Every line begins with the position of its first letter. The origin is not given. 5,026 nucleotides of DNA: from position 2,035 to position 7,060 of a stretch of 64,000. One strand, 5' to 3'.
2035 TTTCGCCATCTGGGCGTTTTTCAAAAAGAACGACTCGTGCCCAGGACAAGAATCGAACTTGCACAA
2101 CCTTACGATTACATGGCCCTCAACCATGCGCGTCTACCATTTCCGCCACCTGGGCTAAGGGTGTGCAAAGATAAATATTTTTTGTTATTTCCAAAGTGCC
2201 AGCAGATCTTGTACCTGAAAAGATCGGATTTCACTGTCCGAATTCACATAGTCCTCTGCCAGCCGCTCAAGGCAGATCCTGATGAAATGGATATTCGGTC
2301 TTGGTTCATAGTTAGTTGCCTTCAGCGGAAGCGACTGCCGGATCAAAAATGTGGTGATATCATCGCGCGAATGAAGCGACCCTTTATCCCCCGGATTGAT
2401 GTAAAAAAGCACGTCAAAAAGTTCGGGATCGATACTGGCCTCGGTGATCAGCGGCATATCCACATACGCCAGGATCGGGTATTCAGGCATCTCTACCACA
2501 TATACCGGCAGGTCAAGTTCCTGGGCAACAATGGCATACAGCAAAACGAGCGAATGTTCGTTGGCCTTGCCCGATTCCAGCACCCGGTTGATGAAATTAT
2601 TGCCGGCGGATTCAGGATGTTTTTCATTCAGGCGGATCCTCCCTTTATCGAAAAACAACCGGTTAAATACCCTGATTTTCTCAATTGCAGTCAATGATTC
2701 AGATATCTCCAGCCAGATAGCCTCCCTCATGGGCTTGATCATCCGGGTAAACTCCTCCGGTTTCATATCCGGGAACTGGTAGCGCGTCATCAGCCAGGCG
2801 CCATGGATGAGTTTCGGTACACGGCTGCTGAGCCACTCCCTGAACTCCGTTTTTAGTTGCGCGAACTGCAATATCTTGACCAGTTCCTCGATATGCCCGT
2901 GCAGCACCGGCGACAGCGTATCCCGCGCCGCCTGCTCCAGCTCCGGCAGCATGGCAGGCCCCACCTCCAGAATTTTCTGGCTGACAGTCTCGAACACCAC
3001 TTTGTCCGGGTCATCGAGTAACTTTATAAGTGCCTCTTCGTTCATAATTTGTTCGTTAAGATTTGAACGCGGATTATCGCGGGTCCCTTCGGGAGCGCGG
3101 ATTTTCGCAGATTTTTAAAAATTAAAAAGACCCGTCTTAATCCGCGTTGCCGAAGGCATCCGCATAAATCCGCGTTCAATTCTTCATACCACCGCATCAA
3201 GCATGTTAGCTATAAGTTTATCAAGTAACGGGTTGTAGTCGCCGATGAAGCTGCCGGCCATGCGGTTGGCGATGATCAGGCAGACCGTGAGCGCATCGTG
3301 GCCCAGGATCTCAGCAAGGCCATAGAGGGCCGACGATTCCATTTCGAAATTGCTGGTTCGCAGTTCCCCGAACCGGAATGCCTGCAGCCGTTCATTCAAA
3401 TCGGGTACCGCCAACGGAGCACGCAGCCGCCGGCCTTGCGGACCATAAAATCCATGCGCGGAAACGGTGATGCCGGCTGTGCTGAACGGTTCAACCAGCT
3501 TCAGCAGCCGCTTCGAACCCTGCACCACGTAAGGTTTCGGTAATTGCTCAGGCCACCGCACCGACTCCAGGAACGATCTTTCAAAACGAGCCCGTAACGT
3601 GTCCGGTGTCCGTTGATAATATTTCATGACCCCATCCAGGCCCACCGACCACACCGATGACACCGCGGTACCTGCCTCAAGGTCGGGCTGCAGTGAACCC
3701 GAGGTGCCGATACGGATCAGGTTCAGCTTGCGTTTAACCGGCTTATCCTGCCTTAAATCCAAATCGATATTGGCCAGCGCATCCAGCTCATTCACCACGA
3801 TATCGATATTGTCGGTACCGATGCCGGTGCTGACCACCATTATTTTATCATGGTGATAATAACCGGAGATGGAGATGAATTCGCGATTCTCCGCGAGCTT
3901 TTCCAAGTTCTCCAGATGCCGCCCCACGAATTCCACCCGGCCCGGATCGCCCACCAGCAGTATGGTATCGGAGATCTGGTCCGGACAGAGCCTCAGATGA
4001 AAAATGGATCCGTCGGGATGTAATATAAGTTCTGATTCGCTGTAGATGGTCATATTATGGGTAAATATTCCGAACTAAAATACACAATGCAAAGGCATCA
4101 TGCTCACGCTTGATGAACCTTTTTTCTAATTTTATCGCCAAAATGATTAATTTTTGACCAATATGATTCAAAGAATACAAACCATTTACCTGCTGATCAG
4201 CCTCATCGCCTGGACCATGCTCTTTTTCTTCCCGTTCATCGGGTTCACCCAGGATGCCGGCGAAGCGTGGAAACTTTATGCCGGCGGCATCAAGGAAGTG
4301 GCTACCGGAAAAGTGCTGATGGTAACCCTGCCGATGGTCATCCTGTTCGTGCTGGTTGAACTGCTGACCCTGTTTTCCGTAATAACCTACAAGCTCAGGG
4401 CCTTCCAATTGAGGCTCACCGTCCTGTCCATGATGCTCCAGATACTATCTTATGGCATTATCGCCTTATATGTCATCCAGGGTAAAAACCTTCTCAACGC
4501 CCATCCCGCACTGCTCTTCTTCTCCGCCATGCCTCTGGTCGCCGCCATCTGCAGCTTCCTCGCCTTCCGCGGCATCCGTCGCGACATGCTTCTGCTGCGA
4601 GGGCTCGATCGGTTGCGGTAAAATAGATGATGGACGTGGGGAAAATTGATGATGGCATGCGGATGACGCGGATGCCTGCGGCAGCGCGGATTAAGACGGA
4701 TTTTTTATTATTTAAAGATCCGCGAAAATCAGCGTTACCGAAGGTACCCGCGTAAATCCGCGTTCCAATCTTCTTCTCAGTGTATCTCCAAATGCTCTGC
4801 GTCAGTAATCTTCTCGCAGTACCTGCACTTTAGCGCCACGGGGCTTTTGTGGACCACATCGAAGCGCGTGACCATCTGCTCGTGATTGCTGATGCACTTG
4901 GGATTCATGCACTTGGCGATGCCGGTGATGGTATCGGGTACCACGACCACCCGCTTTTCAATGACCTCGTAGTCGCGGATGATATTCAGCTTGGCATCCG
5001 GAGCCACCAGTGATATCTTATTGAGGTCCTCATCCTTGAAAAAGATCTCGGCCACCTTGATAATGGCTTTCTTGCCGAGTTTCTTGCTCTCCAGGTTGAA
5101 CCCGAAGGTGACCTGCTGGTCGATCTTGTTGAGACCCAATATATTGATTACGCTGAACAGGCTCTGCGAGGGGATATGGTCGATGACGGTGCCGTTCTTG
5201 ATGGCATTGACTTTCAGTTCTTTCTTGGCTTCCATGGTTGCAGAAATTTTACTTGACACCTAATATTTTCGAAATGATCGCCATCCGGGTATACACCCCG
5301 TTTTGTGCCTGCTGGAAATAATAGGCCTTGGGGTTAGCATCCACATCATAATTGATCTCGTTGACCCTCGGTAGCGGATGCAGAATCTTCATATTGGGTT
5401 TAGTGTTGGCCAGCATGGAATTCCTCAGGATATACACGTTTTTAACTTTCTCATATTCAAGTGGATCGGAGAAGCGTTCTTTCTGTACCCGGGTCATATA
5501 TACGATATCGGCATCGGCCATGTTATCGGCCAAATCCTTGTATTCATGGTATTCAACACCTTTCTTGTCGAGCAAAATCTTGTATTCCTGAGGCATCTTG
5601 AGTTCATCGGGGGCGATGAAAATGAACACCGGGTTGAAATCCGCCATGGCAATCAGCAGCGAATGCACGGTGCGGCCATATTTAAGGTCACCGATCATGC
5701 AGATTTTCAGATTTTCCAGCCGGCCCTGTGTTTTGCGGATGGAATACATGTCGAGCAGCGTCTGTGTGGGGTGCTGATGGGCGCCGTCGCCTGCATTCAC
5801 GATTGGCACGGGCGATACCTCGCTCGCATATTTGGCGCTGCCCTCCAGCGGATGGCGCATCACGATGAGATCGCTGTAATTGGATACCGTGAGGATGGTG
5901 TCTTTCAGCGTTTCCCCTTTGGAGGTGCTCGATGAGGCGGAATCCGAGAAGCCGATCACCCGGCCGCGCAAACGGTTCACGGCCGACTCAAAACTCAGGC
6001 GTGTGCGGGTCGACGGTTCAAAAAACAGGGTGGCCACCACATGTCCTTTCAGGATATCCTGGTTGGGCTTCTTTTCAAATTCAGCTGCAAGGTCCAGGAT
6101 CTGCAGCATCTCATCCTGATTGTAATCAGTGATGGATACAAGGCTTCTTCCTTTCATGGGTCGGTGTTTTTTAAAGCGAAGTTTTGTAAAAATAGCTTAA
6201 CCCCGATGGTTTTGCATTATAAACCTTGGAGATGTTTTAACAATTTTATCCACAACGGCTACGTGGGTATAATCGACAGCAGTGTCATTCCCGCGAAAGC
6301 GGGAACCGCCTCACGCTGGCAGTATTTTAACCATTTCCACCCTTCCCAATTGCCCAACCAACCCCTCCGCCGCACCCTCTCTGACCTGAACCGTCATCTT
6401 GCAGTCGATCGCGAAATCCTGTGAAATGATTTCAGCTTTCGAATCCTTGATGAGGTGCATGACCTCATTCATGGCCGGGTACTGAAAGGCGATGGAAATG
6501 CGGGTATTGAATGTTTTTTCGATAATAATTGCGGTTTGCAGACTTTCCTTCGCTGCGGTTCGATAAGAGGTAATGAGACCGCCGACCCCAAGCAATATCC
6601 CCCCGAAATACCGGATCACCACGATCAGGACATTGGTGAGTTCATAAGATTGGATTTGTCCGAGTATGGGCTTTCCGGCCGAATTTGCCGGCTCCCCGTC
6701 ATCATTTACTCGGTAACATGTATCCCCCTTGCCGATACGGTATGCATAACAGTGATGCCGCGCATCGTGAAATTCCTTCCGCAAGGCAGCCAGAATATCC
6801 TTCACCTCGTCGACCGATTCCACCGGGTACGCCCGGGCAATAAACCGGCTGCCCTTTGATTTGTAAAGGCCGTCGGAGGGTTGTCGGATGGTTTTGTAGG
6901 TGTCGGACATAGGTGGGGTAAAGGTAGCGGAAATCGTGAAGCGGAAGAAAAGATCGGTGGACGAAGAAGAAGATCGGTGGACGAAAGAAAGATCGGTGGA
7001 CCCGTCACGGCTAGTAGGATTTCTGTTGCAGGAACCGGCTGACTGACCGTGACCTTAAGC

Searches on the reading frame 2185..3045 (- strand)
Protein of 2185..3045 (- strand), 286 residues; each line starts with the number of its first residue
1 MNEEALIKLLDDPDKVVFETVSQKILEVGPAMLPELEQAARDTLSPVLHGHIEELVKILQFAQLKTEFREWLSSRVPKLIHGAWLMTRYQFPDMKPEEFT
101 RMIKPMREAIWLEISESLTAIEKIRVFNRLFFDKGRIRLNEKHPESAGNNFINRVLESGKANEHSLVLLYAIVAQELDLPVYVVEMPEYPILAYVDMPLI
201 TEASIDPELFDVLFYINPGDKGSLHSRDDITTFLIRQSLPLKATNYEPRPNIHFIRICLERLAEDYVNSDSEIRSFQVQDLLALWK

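Call 36: search_protein_families(library=pfam, proteins=[window:2185-3045:-])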
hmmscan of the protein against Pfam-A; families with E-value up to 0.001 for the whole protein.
window:2185-3045:- (286 aa): 1 family
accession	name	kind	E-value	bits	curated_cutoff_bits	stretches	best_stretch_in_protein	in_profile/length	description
PF13369.12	Transglut_core2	-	1.4e-18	67.3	23.5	1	99-258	3-153/155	Transglutaminase-like superfamily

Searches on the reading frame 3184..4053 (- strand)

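Call 36: search_protein_families(library=pfam, proteins=[window:3184-4053:-])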
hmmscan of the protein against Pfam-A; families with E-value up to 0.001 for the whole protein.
window:3184-4053:- (289 aa): 1 family
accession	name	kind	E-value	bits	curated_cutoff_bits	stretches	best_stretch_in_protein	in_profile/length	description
PF01048.26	PNP_UDP_1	-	8.9e-21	74.8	25.1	1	31-267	3-202/233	Phosphorylase superfamily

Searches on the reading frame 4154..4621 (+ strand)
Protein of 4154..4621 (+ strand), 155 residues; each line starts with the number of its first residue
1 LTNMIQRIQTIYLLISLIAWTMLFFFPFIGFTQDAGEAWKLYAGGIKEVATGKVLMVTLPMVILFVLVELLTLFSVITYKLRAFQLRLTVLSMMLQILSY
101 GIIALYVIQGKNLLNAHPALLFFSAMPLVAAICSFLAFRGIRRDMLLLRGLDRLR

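Call 36: search_protein_families(library=pfam, proteins=[window:4154-4621:+])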
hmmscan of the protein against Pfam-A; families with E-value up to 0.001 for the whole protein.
window:4154-4621:+ (155 aa): 1 family
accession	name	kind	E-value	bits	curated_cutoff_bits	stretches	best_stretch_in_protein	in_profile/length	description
PF14126.11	DUF4293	-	5.1e-30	105.1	27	1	5-154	1-153/153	Domain of unknown function (DUF4293)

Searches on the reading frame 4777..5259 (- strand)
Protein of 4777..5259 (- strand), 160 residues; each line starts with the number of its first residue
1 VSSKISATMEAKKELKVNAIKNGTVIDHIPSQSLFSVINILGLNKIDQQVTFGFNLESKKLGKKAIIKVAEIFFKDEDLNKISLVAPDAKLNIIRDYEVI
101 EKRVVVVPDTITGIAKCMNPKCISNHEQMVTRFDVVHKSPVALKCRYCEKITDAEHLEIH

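Call 36: search_protein_families(library=pfam, proteins=[window:4777-5259:-])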
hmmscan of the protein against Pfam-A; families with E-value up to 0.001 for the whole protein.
window:4777-5259:- (160 aa): 2 families
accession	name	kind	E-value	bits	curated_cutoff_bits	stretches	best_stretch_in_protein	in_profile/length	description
PF01948.23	PyrI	-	1.2e-30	106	25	1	15-105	1-92/93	Aspartate carbamoyltransferase regulatory chain, allosteric domain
PF02748.20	PyrI_C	-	3.9e-18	65.5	23.4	1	110-155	1-46/48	Aspartate carbamoyltransferase regulatory chain, metal binding domain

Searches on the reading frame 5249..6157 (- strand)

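Call 36: search_protein_families(library=pfam, proteins=[window:5249-6157:-])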
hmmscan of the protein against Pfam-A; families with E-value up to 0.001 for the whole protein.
window:5249-6157:- (302 aa): 2 families
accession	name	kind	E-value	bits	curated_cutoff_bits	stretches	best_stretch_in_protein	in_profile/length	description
PF02729.26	OTCace_N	-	1.2e-46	158.9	29.9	1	4-141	1-147/148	Aspartate/ornithine carbamoyltransferase, carbamoyl-P binding domain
PF00185.30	OTCace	-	5e-32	111.6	29.4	1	149-296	2-155/157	Aspartate/ornithine carbamoyltransferase, Asp/Orn binding domain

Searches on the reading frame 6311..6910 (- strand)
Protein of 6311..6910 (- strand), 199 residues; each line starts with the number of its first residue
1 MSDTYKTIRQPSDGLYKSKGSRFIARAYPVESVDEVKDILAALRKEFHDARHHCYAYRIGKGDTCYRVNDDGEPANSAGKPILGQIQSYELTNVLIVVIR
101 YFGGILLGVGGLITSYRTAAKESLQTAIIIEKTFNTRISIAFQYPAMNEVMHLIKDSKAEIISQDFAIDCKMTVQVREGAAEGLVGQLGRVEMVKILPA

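Call 36: search_protein_families(library=pfam, proteins=[window:6311-6910:-])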
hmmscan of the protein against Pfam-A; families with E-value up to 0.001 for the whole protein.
window:6311-6910:- (199 aa): 1 family
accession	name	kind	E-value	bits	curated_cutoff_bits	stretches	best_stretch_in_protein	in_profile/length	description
PF01205.25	UPF0029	-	3.1e-38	130.5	27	1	19-124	1-107/107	Uncharacterized protein family UPF0029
